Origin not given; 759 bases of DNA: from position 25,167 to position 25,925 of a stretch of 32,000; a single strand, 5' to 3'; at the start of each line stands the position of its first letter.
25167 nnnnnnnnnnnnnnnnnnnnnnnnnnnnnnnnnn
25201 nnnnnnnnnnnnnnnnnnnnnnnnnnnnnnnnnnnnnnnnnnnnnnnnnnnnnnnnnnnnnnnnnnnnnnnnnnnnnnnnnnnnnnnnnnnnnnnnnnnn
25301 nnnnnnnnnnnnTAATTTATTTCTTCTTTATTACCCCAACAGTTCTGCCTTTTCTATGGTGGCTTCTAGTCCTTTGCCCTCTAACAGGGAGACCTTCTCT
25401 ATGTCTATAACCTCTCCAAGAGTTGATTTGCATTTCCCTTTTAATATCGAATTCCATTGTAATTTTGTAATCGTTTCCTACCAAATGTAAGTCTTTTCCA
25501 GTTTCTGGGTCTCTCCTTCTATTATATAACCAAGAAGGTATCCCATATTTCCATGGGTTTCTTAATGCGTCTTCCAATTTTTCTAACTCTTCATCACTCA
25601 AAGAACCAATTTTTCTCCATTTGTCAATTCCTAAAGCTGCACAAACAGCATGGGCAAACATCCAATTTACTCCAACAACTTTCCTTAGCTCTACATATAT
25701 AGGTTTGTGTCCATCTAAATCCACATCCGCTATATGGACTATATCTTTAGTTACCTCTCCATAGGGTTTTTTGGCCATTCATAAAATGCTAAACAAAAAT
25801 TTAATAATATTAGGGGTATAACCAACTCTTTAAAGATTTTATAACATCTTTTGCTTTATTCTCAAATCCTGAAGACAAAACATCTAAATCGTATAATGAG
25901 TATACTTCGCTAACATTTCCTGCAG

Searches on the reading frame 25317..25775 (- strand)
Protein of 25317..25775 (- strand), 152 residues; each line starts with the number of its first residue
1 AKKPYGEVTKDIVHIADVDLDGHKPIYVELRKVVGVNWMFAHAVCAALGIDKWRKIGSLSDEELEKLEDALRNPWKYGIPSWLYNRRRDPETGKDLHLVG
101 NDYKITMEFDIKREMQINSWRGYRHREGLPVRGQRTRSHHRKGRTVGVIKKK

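Call 11: search_protein_families(library=pfam, proteins=[window:25317-25775:-], max_evalue=0.001)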
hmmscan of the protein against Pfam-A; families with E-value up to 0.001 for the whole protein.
window:25317-25775:- (152 aa): 1 family
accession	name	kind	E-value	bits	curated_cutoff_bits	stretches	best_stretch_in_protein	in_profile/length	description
PF00416.27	Ribosomal_S13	-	2.3e-34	119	31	1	15-141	2-127/128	Ribosomal protein S13/S18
